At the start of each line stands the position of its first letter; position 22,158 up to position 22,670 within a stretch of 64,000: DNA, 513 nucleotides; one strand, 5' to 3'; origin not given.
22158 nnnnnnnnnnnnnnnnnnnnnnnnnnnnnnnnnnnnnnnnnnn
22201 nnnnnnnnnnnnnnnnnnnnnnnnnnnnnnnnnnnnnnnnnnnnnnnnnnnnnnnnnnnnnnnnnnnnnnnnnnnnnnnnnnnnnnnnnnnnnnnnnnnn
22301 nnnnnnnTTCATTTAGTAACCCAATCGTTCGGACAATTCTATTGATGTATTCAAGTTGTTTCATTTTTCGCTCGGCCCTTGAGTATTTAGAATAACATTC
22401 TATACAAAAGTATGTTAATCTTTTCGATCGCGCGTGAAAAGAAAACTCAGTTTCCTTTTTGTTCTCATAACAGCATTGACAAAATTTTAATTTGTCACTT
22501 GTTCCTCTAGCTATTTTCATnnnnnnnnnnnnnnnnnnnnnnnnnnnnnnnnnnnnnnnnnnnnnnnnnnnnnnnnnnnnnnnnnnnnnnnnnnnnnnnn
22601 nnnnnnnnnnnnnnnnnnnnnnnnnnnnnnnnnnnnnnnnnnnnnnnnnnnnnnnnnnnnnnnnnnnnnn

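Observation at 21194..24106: Family-B DNA polymerase split into two cistrons with a CxxC zinc-ribbon mini-gene at the split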

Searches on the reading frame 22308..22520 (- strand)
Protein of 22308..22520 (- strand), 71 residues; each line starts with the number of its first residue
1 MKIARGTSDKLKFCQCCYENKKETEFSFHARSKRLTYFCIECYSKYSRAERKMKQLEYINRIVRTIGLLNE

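Call 3: search_protein_families(library=pfam, proteins=[window:22308-22520:-], max_evalue=0.1)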
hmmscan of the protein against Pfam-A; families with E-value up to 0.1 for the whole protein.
window:22308-22520:- (71 aa): 0 families

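Call 7: search_dna_similar(query=window:22308-22520:-, collection=phages, mode=protein, max_rows=40, max_evalue=1)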
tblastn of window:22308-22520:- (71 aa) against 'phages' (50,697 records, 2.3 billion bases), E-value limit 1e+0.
Records with a match: 1; places in all: 1; records where one place covers at least 80% of the query: 0.
Best place of each record, by identity: <60% 1.
By first word of the organism name: Vibrio 1.
By host as written in the record: Vibrio parahaemolyticus 1.
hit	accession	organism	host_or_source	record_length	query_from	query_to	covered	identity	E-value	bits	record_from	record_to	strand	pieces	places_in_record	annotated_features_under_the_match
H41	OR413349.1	Vibrio phage pv27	Vibrio parahaemolyticus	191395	13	63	72%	35.3%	6e-1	33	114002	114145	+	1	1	hypothetical protein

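Call 28: find_homologous_proteins(query=A1, max_evalue=0.01)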
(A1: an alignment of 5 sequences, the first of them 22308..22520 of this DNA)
Query A1 (5 sequences) (71 aa, profile of the alignment): 2 proteins with E <= 0.01 among 107 candidates.
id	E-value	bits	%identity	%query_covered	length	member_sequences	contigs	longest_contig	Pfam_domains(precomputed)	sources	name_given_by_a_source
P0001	2.1e-34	135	33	72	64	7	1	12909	-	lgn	-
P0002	3.1e-26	109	100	100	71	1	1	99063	-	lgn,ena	-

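Call 29: search_protein_families(library=phrogs, proteins=[window:22308-22520:-], max_evalue=0.1)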
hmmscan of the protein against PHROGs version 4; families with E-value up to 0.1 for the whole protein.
window:22308-22520:- (71 aa): 6 families
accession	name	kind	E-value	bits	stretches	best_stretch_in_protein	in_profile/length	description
phrog_2255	-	DNA, RNA and nucleotide metabolism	0.00011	22.7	1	8-64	50-109/211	HNH endonuclease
phrog_2633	-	DNA, RNA and nucleotide metabolism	0.00016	22.9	1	7-55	9-58/142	endonuclease VII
phrog_2340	-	DNA, RNA and nucleotide metabolism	0.00023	22.3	1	8-60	5-60/171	endonuclease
phrog_5558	-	moron, auxiliary metabolic gene and host takeover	0.0012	20.1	1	9-57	63-112/130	Lar-like restriction alleviation protein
phrog_1244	-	unknown function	0.0017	18.7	1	4-56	101-153/157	-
phrog_1035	-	DNA, RNA and nucleotide metabolism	0.0033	18.3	1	11-55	63-108/271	endonuclease VII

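Call 31: find_encoding_contigs(protein=P0002, flank=3000, max_places=5)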
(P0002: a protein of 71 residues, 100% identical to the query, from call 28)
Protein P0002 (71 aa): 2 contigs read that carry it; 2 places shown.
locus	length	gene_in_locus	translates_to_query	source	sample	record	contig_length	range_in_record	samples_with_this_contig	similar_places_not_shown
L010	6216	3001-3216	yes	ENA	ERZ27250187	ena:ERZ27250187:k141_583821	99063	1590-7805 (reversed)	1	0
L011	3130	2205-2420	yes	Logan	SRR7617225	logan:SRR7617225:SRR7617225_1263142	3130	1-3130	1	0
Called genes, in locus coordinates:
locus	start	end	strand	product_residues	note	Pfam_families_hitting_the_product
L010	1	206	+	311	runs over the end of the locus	PF00004:AAA, PF21328:Gp44_lid (faint)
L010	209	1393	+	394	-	PF00004:AAA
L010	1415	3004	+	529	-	PF03104:DNA_pol_B_exo1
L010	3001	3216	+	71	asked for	-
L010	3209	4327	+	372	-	PF00136:DNA_pol_B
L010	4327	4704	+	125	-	-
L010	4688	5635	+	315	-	-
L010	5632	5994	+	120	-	-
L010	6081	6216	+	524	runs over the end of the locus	PF03796:DnaB_C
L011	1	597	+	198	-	?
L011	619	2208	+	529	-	PF03104:DNA_pol_B_exo1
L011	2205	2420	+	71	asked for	-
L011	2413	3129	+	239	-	?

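Call 35: search_protein_families(library=pfam, proteins=[window:22308-22520:-], max_evalue=10)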
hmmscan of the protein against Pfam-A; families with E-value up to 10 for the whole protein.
window:22308-22520:- (71 aa): 2 families
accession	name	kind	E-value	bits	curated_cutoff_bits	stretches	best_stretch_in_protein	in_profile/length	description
PF12674.12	Zn_ribbon_2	-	0.79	10.9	22.5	1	13-63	1-51/81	Putative zinc ribbon domain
PF06851.17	DUF1247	-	6.9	7.1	27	0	8-31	44-67/148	Protein of unknown function (DUF1247)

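Call 36: search_solved_structures(query=A1, max_evalue=10, show_alignments=3)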
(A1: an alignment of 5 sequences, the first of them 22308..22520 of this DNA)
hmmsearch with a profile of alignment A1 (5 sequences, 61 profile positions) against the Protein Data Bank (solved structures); distinct sequences matched with E-value up to 10: 2.
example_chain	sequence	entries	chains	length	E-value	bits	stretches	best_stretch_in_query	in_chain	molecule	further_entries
8g2z_2G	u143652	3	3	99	0.14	15.6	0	13-45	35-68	Flagellar FliJ protein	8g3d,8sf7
29iv_A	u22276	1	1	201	1.1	12.7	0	7-32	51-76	nicotinamidase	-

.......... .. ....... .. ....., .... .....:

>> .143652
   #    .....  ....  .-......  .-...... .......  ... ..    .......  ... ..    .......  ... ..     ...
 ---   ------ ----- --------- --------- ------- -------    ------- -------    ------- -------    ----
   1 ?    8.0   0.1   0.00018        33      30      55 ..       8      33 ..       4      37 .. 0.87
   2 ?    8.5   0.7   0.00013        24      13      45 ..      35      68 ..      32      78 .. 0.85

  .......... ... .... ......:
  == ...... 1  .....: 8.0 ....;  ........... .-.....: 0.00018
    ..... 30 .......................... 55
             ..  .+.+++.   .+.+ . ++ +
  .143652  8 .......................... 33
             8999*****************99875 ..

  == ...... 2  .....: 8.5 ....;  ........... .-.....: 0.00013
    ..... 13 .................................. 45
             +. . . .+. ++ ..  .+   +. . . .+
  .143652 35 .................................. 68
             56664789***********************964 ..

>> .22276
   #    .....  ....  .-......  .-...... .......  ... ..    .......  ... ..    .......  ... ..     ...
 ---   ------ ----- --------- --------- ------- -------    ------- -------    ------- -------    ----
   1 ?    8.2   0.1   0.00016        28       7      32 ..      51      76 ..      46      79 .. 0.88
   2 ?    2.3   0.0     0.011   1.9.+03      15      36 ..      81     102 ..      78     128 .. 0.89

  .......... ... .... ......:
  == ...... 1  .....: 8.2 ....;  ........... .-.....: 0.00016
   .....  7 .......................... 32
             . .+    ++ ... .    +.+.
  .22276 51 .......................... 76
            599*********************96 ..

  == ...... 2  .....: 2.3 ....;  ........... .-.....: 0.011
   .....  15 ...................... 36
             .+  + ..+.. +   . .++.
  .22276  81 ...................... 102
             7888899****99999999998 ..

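Call 37: find_related_loci(query=A1, collection=viral_contigs, flank=4000)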
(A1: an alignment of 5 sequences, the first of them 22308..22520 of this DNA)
Query A1 (71 aa) in viral_contigs; peptide patterns used: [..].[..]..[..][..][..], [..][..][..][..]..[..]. (x = any residue, [..] = any of these).
332 stretches matched a pattern, but none encodes a relative of the query by tblastn (E <= 1e-3).

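Call 43: predict_structure(alignment_id=A2)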
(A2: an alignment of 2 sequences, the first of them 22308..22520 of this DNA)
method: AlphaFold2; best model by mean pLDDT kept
length: 71 residues; sequences in the alignment: 2
mean_pLDDT: 70.8   pTM: 0.51
mean pLDDT of the five models: 70.8, 65.6, 63.4, 60.2, 60.2
residues with pLDDT >= 90: 0; 70-90: 47; 50-70: 21; < 50: 3
segments of 3 or more residues with pLDDT < 50: none
pLDDT, mean of each block of 10 residues (from residue 1): 52 71 69 74 80 83 69 44
secondary structure, 60 per line:
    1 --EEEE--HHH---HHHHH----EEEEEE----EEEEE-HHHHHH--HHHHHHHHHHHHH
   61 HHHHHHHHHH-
elements in order: E3-6 H15-19 E24-29 E34-38 H40-45 H48-70

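Call 44: search_protein_representatives(alignment_id=A2)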
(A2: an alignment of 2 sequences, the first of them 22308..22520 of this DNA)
Query: 2 sequences, 74 profile positions. Proteins with E-value up to 0.001 (for the whole library): 34; up to 1e-10: 3; up to 1e-30: 1. The best 34 are listed.
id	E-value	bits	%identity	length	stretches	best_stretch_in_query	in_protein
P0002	4.2e-37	142.3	-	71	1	1-74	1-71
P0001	2.6e-30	120.5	-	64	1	1-74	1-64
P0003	3.1e-14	69.0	-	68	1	4-66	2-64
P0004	1.2e-10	57.5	-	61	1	13-70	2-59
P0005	5.6e-08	49.0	-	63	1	12-63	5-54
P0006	2.0e-07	47.2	-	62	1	12-74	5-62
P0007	3.3e-07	46.6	-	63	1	13-68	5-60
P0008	3.5e-07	46.4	-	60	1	11-65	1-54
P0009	3.9e-07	46.3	-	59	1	12-63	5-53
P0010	4.5e-07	46.1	-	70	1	12-68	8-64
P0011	8.2e-07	45.3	-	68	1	12-69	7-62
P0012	1.0e-06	45.0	-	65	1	11-65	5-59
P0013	1.5e-06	44.4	-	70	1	7-65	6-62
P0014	2.6e-06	43.7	-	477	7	9-49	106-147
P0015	3.1e-06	43.4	-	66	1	12-65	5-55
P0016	4.1e-06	43.0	-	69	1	3-62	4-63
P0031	4.8e-04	36.4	-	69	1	12-73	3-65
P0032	5.2e-04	36.3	-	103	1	11-73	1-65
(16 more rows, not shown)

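Call 47: find_encoding_contigs(protein=P0003, flank=3500, max_places=3)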
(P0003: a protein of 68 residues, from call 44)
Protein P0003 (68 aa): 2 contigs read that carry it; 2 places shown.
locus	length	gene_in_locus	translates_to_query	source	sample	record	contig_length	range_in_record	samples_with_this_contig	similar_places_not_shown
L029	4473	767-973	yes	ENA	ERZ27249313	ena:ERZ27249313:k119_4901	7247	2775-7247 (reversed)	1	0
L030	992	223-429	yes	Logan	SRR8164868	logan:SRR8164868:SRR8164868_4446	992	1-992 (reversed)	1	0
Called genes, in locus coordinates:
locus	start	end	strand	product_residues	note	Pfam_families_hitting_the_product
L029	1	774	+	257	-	?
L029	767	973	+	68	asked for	-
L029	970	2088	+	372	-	PF20286:divDNApol (faint), PF00136:DNA_pol_B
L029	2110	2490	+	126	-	PF10686:YAcAr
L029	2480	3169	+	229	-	PF00156:Pribosyltran (weak)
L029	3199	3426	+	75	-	-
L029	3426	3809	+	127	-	-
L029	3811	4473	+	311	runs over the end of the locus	-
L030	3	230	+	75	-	?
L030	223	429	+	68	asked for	-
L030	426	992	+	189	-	?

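Call 48: find_encoding_contigs(protein=P0010, flank=3500, max_places=3)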
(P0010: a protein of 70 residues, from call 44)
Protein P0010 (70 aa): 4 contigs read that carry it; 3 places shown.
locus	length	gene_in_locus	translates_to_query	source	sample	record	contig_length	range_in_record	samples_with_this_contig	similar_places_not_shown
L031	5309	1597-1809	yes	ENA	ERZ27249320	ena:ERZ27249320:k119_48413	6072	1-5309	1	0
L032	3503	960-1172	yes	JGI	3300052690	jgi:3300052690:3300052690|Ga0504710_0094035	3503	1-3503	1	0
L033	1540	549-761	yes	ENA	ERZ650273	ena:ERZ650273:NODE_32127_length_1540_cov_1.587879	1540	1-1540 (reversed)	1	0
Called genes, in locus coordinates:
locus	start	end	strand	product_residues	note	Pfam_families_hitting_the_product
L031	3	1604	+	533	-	?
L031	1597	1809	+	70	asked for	-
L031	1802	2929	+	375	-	PF00136:DNA_pol_B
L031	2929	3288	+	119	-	PF10686:YAcAr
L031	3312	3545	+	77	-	-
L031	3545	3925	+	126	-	-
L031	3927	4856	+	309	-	-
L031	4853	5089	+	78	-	-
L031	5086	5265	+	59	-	-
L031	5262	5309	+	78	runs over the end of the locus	PF23835:DUF7205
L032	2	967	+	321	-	?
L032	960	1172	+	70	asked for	-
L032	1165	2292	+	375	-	PF00136:DNA_pol_B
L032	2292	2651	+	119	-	PF10686:YAcAr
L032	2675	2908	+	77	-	-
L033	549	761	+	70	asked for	-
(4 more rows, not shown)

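Call 49: find_encoding_contigs(protein=P0032, flank=3500, max_places=3)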
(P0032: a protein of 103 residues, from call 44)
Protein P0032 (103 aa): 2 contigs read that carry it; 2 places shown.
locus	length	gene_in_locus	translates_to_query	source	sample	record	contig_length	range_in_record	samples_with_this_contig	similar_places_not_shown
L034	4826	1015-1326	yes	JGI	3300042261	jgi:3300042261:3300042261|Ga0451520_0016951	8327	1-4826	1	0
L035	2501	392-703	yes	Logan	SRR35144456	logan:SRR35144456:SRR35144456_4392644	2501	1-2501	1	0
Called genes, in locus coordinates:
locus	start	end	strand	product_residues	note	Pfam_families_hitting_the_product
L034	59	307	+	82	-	-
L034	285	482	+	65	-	-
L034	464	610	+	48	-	-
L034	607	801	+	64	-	-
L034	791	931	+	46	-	-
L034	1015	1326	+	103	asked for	-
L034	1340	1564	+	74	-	-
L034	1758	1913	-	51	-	-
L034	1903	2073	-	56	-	-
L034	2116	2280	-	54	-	-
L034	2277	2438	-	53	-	-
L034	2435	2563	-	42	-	-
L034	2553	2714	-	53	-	-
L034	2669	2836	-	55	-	-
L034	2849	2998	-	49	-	-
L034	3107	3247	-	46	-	-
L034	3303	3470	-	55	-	-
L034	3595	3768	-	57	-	-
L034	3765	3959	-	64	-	-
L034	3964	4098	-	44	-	-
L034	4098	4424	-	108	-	-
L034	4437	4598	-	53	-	-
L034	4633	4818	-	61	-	-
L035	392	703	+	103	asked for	-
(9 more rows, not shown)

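Call 50: find_encoding_contigs(protein=P0031, flank=3500, max_places=3)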
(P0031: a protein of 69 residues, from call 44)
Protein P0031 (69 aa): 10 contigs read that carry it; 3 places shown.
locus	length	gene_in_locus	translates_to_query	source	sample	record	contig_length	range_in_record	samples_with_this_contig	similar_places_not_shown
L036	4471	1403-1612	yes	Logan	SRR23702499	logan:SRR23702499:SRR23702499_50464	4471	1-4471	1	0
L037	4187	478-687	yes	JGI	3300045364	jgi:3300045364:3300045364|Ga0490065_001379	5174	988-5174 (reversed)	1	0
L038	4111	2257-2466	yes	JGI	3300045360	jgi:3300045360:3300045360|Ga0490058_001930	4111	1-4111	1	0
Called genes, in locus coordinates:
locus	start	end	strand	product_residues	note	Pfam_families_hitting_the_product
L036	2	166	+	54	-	?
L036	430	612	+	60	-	-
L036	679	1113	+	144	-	-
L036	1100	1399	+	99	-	-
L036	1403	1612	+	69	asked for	-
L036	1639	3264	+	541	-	PF03104:DNA_pol_B_exo1, PF00136:DNA_pol_B (weak)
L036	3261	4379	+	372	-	PF00136:DNA_pol_B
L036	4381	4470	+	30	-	?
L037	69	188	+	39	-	-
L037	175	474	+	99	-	-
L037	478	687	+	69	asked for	-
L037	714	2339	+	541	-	PF03104:DNA_pol_B_exo1, PF00136:DNA_pol_B (weak)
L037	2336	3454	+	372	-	PF00136:DNA_pol_B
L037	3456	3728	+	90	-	PF19905:DUF6378 (weak)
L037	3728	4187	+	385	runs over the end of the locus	PF00145:DNA_methylase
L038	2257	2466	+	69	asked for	-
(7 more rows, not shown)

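Call 51: find_encoding_contigs(protein=P0013, flank=3500, max_places=3)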
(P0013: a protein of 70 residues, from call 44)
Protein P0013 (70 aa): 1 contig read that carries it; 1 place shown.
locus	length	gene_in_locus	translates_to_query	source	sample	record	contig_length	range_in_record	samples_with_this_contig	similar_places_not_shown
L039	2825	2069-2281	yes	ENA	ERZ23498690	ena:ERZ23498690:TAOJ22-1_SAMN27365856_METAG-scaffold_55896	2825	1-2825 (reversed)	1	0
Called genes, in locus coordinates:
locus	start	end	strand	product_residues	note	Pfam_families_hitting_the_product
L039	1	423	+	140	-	?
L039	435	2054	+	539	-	PF03104:DNA_pol_B_exo1, PF00136:DNA_pol_B (weak)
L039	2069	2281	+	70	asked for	-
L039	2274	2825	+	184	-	?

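Call 52: find_encoding_contigs(protein=P0016, flank=3500, max_places=3)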
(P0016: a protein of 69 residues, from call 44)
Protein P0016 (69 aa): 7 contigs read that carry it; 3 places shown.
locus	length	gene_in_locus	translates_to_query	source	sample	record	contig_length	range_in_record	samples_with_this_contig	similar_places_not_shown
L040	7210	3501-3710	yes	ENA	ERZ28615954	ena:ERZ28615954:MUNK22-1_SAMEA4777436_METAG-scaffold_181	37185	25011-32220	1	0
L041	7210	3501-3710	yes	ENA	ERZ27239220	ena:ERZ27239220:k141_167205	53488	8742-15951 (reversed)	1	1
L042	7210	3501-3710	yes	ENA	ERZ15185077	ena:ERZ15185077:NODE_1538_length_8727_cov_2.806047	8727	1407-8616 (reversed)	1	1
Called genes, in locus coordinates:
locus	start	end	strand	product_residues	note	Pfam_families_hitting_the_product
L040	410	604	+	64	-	-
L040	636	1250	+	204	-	-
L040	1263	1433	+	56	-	-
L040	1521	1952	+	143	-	-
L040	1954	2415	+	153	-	-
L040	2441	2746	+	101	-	-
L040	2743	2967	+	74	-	-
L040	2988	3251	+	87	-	-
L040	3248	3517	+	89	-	-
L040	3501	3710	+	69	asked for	-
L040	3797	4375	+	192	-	PF13521:AAA_28 (weak)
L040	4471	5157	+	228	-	PF00303:Thymidylat_synt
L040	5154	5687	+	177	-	-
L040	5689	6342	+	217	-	-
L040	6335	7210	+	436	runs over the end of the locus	PF00702:Hydrolase, PF13419:HAD_2, PF00485:PRK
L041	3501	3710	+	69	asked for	-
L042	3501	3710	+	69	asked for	-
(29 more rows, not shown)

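Call 65: predict_structure(alignment_id=A4)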
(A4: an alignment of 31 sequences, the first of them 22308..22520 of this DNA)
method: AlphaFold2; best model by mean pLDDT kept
length: 71 residues; sequences in the alignment: 31
mean_pLDDT: 86.1   pTM: 0.62
mean pLDDT of the five models: 86.1, 85.1, 85.1, 84.3, 84.2
residues with pLDDT >= 90: 48; 70-90: 14; 50-70: 7; < 50: 2
segments of 3 or more residues with pLDDT < 50: none
pLDDT, mean of each block of 10 residues (from residue 1): 58 93 93 93 94 92 84 60
secondary structure, 60 per line:
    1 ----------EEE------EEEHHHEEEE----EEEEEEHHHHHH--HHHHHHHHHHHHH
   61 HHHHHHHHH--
elements in order: E11-13 E20-22 E26-29 E34-39 H40-45 H48-69

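Call 76: fold_search(model_id=the predicted structure, library=viral)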
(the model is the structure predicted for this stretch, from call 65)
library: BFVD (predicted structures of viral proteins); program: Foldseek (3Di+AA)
matches with E <= 10: 557; with E <= 0.001: 0
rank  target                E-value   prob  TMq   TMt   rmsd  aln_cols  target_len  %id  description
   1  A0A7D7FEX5            1.1e-02  1.00  0.48  0.39   3.9        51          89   29  (no name in the UniProt tables at hand)
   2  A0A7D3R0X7            1.1e-02  1.00  0.52  0.14   9.9        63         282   22  Uncharacterized protein (Fragment) [Fadolivirus FV1/VV64]
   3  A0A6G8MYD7            1.7e-02  0.99  0.50  0.20  12.7        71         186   24  Uncharacterized protein [Cedratvirus kamchatka]
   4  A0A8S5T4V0            2.1e-02  1.00  0.56  0.26  10.4        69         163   22  HNH endonuclease [Siphoviridae sp. ctn8e14]
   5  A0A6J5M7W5            2.3e-02  1.00  0.52  0.32   2.5        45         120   22  Uncharacterized protein [uncultured Caudovirales phage]
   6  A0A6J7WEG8            2.3e-02  0.99  0.47  0.29  11.7        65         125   28  Uncharacterized protein [uncultured Caudovirales phage]
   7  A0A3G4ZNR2            2.8e-02  0.98  0.49  0.08  12.3        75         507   16  Phage antirepressor protein [Terrestrivirus sp.]
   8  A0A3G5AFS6            3.0e-02  0.97  0.42  0.23   4.9        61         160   18  Uncharacterized protein (Fragment) [Solivirus sp.]
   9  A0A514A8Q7            3.2e-02  0.97  0.45  0.19   9.6        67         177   19  Uncharacterized protein [Pantoea phage Kyle]
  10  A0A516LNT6            3.4e-02  0.99  0.44  0.43   4.8        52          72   25  (no name in the UniProt tables at hand)
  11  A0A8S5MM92            3.4e-02  0.98  0.47  0.12  12.7        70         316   20  Stc1 domain [Siphoviridae sp. ctxc31]
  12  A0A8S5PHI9            3.7e-02  0.99  0.49  0.25  11.3        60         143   22  Restriction endonuclease [Siphoviridae sp. ctsxw88]
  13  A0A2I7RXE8            3.7e-02  0.98  0.47  0.29  10.4        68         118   24  (no name in the UniProt tables at hand)
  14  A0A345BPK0            3.7e-02  0.95  0.45  0.31  21.8        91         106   18  (no name in the UniProt tables at hand)
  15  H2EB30                3.9e-02  0.99  0.50  0.54  10.5        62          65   26  Putative nuclease [Megavirus courdo7]
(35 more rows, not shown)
